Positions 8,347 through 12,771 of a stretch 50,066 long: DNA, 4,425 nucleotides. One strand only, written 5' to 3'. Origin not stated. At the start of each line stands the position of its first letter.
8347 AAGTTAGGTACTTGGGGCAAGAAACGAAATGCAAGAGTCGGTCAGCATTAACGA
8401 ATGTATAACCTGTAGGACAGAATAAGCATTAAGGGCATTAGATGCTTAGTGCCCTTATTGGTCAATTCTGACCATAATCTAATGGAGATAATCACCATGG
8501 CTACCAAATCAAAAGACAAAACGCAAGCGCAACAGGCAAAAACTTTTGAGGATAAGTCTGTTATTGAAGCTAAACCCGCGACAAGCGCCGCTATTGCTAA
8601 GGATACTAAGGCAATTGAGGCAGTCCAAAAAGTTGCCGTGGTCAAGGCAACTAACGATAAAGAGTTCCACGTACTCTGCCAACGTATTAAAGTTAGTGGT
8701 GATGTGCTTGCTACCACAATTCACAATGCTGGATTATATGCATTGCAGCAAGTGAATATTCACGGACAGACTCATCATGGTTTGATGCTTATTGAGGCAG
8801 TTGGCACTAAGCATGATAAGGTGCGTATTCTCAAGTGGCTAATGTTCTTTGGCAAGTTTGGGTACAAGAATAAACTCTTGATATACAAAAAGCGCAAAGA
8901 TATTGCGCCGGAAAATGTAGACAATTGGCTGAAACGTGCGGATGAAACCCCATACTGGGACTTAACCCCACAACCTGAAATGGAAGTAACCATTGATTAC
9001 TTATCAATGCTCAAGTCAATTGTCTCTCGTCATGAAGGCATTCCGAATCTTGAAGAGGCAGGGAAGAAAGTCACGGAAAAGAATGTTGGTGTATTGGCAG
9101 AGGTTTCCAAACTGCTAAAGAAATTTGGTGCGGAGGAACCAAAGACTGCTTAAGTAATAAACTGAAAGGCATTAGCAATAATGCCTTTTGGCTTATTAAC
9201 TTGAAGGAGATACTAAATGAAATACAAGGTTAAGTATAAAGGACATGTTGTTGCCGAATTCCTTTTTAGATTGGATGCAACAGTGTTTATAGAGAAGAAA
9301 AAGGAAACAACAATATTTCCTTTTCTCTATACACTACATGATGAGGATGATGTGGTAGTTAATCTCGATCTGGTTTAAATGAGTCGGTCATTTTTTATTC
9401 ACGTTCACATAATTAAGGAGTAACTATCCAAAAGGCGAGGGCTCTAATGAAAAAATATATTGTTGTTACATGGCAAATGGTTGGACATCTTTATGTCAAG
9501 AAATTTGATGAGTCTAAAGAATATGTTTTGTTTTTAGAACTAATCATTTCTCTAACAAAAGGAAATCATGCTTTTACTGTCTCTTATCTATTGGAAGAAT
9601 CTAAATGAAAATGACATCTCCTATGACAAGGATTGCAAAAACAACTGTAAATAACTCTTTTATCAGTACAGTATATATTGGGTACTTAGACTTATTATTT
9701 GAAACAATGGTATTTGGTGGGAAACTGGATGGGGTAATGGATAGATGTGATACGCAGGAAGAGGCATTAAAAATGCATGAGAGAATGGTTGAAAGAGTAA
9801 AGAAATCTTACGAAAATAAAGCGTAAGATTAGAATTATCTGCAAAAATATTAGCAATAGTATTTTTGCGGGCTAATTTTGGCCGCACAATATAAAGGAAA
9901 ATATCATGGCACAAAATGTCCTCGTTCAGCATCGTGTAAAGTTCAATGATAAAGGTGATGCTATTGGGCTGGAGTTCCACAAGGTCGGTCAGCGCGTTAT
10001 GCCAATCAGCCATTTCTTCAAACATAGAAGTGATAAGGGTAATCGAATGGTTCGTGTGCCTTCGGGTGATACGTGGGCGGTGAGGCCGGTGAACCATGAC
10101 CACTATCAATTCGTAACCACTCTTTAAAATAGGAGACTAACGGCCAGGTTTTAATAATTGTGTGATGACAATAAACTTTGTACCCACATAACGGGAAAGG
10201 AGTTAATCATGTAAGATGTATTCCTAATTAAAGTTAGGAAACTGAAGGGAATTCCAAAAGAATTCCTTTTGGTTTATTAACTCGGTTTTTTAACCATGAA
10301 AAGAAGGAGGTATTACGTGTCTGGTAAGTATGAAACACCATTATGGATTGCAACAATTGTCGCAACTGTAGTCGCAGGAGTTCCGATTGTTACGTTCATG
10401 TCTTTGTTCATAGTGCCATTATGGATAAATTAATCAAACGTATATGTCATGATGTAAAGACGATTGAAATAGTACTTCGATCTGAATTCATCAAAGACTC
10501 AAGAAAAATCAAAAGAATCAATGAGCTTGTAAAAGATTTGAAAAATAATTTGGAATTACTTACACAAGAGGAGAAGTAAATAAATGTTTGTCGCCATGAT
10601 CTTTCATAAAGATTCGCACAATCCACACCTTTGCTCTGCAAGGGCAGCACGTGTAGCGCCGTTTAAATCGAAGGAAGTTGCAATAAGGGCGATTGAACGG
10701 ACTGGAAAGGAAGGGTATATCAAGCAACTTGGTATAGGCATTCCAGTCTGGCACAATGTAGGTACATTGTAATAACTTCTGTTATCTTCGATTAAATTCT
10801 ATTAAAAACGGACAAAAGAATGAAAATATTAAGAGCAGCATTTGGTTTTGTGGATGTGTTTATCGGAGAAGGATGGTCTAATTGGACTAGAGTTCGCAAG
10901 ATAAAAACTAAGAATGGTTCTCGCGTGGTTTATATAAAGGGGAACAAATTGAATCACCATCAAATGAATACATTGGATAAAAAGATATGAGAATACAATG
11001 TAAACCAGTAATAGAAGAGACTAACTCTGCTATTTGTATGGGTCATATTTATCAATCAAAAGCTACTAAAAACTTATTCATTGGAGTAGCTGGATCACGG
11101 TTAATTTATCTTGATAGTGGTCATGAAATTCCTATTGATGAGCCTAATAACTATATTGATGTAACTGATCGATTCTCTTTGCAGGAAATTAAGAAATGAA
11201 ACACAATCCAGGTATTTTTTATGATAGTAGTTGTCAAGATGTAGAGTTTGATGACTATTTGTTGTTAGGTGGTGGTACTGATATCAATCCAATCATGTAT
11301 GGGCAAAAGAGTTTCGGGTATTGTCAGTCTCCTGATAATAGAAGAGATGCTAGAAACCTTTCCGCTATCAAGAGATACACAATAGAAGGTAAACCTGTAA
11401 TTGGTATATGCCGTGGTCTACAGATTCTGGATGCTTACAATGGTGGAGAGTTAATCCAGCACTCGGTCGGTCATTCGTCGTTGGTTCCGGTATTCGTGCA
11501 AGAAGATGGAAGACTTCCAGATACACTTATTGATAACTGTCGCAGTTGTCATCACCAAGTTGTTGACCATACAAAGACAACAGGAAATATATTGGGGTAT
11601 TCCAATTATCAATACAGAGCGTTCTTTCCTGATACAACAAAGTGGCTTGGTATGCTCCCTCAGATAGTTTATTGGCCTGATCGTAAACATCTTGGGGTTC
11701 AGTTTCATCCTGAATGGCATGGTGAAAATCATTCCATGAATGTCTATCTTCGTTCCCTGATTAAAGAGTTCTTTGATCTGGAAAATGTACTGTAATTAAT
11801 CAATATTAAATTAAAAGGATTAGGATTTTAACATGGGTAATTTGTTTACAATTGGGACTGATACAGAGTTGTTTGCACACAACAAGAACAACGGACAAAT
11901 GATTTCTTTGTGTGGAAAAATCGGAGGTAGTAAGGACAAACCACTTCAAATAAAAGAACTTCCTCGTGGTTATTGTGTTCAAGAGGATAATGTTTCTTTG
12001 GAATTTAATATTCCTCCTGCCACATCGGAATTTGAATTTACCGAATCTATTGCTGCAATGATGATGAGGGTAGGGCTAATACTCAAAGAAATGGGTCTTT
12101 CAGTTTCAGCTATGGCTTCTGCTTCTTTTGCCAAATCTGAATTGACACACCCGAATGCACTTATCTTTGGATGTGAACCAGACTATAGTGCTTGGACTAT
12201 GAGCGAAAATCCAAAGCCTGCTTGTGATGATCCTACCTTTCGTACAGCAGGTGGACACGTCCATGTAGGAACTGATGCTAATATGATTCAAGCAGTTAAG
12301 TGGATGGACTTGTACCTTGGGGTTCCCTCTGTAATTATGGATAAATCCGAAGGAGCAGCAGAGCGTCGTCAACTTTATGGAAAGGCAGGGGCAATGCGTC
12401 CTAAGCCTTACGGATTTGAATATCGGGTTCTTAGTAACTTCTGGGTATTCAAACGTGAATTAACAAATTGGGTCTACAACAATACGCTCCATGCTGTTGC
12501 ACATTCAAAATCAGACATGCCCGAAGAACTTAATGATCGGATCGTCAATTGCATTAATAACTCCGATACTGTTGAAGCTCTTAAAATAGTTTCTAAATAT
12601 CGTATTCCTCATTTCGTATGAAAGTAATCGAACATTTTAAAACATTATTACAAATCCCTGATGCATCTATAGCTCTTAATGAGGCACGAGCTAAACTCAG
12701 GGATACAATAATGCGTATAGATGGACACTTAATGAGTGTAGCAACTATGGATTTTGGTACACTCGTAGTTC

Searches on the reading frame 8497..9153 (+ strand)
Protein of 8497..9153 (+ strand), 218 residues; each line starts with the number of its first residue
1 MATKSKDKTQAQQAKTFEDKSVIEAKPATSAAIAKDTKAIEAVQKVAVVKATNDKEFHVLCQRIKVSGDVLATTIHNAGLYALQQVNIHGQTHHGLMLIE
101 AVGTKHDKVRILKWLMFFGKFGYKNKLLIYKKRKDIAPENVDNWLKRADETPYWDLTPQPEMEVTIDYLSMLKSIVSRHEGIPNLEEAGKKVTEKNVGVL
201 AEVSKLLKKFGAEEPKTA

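Call 12: search_protein_families(library=phrogs, proteins=[window:8497-9153:+])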
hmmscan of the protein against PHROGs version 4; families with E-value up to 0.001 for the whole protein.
window:8497-9153:+ (218 aa): 1 family
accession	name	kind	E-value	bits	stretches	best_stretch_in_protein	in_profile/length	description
phrog_1448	-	unknown function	7.5e-13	49.6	1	36-209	4-176/190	-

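Call 16: find_related_loci(query=window:8497-9153:+, collection=viral_contigs, flank=5000)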
Query window:8497-9153:+ (218 aa) in viral_contigs; peptide patterns used: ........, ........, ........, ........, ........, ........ (x = any residue, [..] = any of these).
16 stretches matched a pattern; 1 encode a relative of the query (tblastn E <= 1e-3); 1 distinct loci.
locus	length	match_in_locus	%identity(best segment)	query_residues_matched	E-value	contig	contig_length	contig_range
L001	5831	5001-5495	43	50-214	3e-44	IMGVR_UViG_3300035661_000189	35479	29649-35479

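Call 19: search_dna_similar(query=window:8497-9153:+, collection=phages, mode=protein, max_rows=30)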
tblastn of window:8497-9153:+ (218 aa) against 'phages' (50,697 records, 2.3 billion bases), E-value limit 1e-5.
Records with a match: 1; places in all: 1; records where one place covers at least 80% of the query: 0.
Best place of each record, by identity: <60% 1.
By first word of the organism name: Caudoviricetes 1.
By host as written in the record: - 1.
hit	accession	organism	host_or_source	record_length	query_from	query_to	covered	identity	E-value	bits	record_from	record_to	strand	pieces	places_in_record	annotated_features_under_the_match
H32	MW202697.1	Caudoviricetes sp.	Manatee Spring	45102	54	210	72%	42.7%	2e-34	134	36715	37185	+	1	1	hypothetical protein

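Call 34: find_homologous_proteins(query=window:8497-9153:+, max_evalue=0.00001)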
Query window:8497-9153:+ (218 aa): 7 proteins with E <= 0.00001 among 180 candidates.
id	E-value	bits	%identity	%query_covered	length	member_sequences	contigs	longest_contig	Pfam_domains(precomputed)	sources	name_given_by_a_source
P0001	4.8e-138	475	100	100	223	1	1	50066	-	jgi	jgi:hypothetical protein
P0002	1.5e-49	186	54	73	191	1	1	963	-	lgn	-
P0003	2.0e-48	183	53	73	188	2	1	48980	-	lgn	-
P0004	4.8e-48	182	52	77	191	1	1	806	-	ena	-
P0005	2.9e-46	176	52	68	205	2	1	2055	-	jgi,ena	-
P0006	1.5e-45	173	52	78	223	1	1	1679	-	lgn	-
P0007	2.7e-31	127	41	76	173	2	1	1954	-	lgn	-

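Call 35: find_encoding_contigs(protein=P0003, flank=5000)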
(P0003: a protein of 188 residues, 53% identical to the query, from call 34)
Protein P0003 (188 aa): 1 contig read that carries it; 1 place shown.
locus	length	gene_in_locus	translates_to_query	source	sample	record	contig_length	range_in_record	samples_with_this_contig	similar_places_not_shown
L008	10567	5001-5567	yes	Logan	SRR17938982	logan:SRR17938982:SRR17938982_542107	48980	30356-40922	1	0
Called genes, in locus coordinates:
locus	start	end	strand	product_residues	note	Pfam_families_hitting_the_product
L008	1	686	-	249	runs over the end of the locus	-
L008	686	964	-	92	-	-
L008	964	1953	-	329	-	PF02839:CBM_5_12 (faint)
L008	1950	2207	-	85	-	-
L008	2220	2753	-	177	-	-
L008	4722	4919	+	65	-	-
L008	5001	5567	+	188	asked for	-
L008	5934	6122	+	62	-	-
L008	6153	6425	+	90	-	-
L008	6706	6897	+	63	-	-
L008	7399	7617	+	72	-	-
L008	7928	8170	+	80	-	-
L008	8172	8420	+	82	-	-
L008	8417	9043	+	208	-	PF07722:Peptidase_C26, PF00117:GATase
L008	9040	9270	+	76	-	-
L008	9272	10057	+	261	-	PF14395:COOH-NH2_lig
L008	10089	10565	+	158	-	-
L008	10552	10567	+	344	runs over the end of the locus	-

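Call 36: find_encoding_contigs(protein=P0005, flank=5000)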
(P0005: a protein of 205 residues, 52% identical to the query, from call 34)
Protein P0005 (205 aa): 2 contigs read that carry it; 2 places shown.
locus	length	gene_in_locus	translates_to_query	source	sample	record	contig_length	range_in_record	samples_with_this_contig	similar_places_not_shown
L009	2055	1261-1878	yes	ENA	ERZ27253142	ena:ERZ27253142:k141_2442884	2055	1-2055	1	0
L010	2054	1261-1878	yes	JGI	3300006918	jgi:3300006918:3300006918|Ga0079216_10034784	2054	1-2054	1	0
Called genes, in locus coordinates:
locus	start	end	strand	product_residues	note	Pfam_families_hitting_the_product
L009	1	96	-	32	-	?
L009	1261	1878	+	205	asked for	-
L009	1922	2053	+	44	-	?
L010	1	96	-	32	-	?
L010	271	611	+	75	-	-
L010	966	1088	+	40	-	-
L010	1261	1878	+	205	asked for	-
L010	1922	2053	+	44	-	?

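Call 37: find_encoding_contigs(protein=P0006, flank=5000)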
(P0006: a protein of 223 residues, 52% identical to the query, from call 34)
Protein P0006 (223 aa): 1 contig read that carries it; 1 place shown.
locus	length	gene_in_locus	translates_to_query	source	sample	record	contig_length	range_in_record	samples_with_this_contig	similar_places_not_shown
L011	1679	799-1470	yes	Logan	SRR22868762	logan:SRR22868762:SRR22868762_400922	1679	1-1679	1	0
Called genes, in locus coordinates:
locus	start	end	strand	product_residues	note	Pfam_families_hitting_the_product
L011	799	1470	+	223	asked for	-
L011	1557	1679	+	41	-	?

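Call 38: find_encoding_contigs(protein=P0007, flank=5000)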
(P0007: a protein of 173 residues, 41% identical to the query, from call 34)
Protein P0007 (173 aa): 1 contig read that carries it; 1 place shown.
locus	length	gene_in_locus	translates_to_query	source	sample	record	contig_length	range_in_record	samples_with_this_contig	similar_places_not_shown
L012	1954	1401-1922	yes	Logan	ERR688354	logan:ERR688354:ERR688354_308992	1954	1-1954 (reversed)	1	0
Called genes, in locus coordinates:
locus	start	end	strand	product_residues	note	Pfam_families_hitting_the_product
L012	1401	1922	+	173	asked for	-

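Call 47: find_related_loci(query=A3, collection=viral_contigs, flank=3500)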
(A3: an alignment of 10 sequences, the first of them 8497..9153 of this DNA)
Query A3 (218 aa) in viral_contigs; peptide patterns used: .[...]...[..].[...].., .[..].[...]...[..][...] (x = any residue, [..] = any of these).
64 stretches matched a pattern; 5 encode a relative of the query (tblastn E <= 1e-3); 5 distinct loci.
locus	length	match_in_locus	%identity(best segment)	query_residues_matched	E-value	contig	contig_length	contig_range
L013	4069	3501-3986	45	50-211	2e-46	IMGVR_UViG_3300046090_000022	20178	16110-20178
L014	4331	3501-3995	43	50-214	1e-43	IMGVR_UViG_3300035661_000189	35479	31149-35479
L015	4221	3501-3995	41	50-214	4e-41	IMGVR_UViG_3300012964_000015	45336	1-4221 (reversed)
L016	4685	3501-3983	45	50-210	8e-41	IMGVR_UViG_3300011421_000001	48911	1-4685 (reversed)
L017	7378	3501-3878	46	53-178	3e-35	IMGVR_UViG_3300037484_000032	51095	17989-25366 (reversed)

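Call 48: find_related_loci(query=A3, collection=metagenome_contigs, flank=3500)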
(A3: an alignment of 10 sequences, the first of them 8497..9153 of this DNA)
Query A3 (218 aa) in metagenome_contigs; peptide patterns used: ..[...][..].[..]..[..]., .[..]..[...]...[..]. (x = any residue, [..] = any of these).
175 stretches matched a pattern; 13 encode a relative of the query (tblastn E <= 1e-3); 13 distinct loci.
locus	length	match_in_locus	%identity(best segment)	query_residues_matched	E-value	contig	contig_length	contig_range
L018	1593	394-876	53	50-210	3e-58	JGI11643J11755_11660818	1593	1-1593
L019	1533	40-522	53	50-210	2e-58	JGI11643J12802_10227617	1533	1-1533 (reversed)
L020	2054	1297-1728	54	66-207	4e-54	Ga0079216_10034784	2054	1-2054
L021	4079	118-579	51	54-207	7e-51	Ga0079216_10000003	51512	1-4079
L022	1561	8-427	52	71-210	9e-49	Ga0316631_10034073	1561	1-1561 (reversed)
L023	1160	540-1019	44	49-208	6e-48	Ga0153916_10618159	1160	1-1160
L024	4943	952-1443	43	49-212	1e-43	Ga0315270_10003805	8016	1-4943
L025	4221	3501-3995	41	50-214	5e-41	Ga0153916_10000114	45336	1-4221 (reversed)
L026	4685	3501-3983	45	50-210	9e-41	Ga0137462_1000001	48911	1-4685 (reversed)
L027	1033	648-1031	47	53-180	7e-42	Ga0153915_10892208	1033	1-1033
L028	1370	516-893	46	53-178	7e-36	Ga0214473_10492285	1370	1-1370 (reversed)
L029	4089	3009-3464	42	53-204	9e-35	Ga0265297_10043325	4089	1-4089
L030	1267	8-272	43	64-207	6e-10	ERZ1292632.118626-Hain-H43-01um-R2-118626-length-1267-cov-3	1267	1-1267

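Call 74: search_protein_families(library=pfam, proteins=[window:8497-9153:+], max_evalue=0.01)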
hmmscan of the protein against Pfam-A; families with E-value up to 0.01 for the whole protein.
window:8497-9153:+ (218 aa): 0 families

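Call 86: search_solved_structures(query=A3, max_evalue=10)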
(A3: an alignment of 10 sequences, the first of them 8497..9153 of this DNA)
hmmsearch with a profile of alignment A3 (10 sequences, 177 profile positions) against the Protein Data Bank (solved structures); distinct sequences matched with E-value up to 10: 1.
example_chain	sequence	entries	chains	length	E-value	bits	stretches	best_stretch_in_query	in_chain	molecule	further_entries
4qxa_A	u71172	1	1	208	1.3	11.8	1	84-137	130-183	Ras-related protein Rab-9A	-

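Call 94: predict_structure(alignment_id=A8)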
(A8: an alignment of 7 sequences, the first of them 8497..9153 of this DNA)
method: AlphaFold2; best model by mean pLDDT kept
length: 218 residues; sequences in the alignment: 7
mean_pLDDT: 70.5   pTM: 0.49
mean pLDDT of the five models: 70.5, 70.0, 68.2, 65.9, 63.4
residues with pLDDT >= 90: 53; 70-90: 89; 50-70: 16; < 50: 60
segments of 3 or more residues with pLDDT < 50: 1-49, 159-164, 214-218
pLDDT, mean of each block of 10 residues (from residue 1): 39 34 35 40 39 88 76 88 92 91 79 91 88 90 92 69 59 80 76 75 77 47
secondary structure, 60 per line:
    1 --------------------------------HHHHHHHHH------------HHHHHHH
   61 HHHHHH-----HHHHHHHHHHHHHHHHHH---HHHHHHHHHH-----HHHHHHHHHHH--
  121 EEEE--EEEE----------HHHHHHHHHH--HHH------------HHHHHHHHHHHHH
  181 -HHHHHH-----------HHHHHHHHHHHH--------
elements in order: H33-41 H54-66 H72-89 H93-102 H108-118 E121-124 E127-130 H141-150 H168-180 H182-187 H199-210

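Call 97: fold_search(model_id=the predicted structure, library=pdb)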
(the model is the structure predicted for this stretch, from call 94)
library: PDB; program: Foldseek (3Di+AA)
matches with E <= 10: 172; with E <= 0.001: 0
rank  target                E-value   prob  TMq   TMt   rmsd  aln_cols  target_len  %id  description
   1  4aih_E                2.3e-01  0.35  0.19  0.28  20.7       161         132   14  Crystal structure of RovA from Yersinia in its free form (released 2012-09-12)
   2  6qvz_A                2.4e-01  0.38  0.20  0.19   9.3       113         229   14  The Transcriptional Regulator PrfA-L140H mutant from Listeria Monocytogenes (released 2020-04-01)
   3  6ev0_A                3.9e-01  0.28  0.19  0.18  10.8       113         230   17  The Transcriptional Regulator PrfA from Listeria Monocytogenes in complex with a ring-fused 2-pyridone (AC129) (released 2018-05-02)
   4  4aih_B                4.5e-01  0.28  0.21  0.30  20.6       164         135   14  Crystal structure of RovA from Yersinia in its free form (released 2012-09-12)
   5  6exk_A                4.8e-01  0.28  0.20  0.19  10.5       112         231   15  The Transcriptional Regulator PrfA from Listeria Monocytogenes in complex with a ring-fused 2-pyridone (MK206) - unfol (released 2018-05-02)
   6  2beo_A                4.8e-01  0.21  0.18  0.17  10.9       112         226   15  PrfA, Transcriptional Regulator In Listeria Monocytogenes (released 2005-04-14)
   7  2qww_F                5.3e-01  0.33  0.23  0.31  20.9       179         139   11  Crystal structure of multiple antibiotic-resistance repressor (MarR) (YP_013417.1) from Listeria monocytogenes 4b F236 (released 2007-08-21)
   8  3qpt                  5.3e-01  0.23  0.18  0.27  17.2       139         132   14  Crystal structure of the Salmonella transcriptional regulator SlyA (released 2011-05-04)
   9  6qvy_B                5.6e-01  0.30  0.20  0.19  10.3       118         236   16  The Transcriptional Regulator PrfA-A94V mutant from Listeria Monocytogenes (released 2020-04-01)
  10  4yif_F                6.5e-01  0.23  0.20  0.28  22.8       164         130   15  Crystal structure of Rv0880 (released 2015-06-10)
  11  2qww_H                6.8e-01  0.25  0.23  0.30  20.6       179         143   12  Crystal structure of multiple antibiotic-resistance repressor (MarR) (YP_013417.1) from Listeria monocytogenes 4b F236 (released 2007-08-21)
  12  6qw1_A                8.9e-01  0.23  0.21  0.20   9.2       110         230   14  The Transcriptional Regulator PrfA-L140F mutant from Listeria Monocytogenes (released 2020-04-01)
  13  8cbg_B                1.1e+00  0.14  0.18  0.17  10.6       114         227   13  The Transcriptional Regulator PrfA from Listeria Monocytogenes in complex with tetrapeptide Arg-Gly-Leu-Leu (released 2024-08-07)
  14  1omi_A                1.2e+00  0.18  0.20  0.20   9.4       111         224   14  Crystal structure of PrfA,the transcriptional regulator in Listeria monocytogenes (released 2003-03-11)
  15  6t5i_B                1.2e+00  0.18  0.20  0.20   9.5       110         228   13  The Transcriptional Regulator PrfA from Listeria Monocytogenes in complex with inhibitor of WNT production (IWP)-2 (released 2021-10-27)
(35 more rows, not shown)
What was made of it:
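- The first early protein has a helix-turn-helix plus wing-like predicted fold, though PDB matches are weak (E above 0.2) (calls 94, 97).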

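Call 117: fold_search(model_id=the predicted structure, library=viral)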
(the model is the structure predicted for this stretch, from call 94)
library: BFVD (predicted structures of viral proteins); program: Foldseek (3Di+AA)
matches with E <= 10: 232; with E <= 0.001: 8
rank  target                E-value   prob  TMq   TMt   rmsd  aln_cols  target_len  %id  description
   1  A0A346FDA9            1.2e-05  1.00  0.36  0.37  14.7       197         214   18  Uncharacterized protein [Sphingomonas phage Scott]
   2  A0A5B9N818            1.3e-05  1.00  0.40  0.51  11.6       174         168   18  Uncharacterized protein [Stenotrophomonas phage Ponderosa]
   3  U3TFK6                1.3e-04  1.00  0.40  0.49  15.6       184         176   20  Uncharacterized protein [Ralstonia phage RSB3]
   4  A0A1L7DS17            2.1e-04  1.00  0.39  0.35  21.5       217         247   18  Uncharacterized protein [Ralstonia phage phiAp1]
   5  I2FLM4                3.7e-04  1.00  0.36  0.48  11.2       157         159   16  Uncharacterized protein [Pseudomonas phage tf]
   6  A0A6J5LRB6            4.6e-04  1.00  0.33  0.40  15.7       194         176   12  Uncharacterized protein [uncultured Caudovirales phage]
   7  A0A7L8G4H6            6.2e-04  1.00  0.34  0.35  19.6       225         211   14  Uncharacterized protein [Rhizobium phage Palo]
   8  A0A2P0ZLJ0            8.1e-04  1.00  0.36  0.44  13.7       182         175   16  Uncharacterized protein [Pseudomonas phage phiNV3]
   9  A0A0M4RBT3            1.3e-03  1.00  0.33  0.30  22.1       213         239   18  Uncharacterized protein [Caulobacter phage Percy]
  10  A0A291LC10            1.4e-03  1.00  0.35  0.32  16.8       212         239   15  Uncharacterized protein [Caulobacter phage Lullwater]
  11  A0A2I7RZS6            1.7e-03  1.00  0.39  0.38  22.3       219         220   13  (no name in the UniProt tables at hand)
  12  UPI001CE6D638         2.2e-03  1.00  0.35  0.31  15.3       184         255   15  (no name look-up for this kind of identifier)
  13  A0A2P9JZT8            3.0e-03  1.00  0.34  0.43  16.7       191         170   12  Uncharacterized protein [Salmonella phage vB_SpuP_Spp16]
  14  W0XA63                3.5e-03  1.00  0.35  0.41  19.3       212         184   12  Uncharacterized protein [Pseudomonas phage TL]
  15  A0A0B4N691            4.1e-03  1.00  0.38  0.46  14.5       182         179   18  Uncharacterized protein [Pseudomonas phage vB_PaeP_PPA-ABTNL]
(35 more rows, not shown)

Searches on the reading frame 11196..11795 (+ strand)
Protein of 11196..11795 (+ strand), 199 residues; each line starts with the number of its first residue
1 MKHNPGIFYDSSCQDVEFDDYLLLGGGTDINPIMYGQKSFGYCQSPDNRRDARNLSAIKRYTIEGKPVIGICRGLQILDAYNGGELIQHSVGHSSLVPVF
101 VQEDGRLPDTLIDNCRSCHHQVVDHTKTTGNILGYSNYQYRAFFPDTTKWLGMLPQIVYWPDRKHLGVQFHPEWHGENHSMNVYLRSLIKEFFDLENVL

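Call 12: search_protein_families(library=phrogs, proteins=[window:11196-11795:+])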
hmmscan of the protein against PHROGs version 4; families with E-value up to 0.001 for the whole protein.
window:11196-11795:+ (199 aa): 1 family
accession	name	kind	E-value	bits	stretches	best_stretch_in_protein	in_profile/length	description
phrog_7218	-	moron, auxiliary metabolic gene and host takeover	3.1e-25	90.1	1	20-193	35-198/203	glutamine amidotransferase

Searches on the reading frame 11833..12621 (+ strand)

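Call 12: search_protein_families(library=phrogs, proteins=[window:11833-12621:+])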
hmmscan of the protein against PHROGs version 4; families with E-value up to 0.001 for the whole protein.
window:11833-12621:+ (262 aa): 1 family
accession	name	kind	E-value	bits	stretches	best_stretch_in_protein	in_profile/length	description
phrog_3815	-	other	7.3e-75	252.5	1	3-258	4-265/268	COOH.NH2 ligase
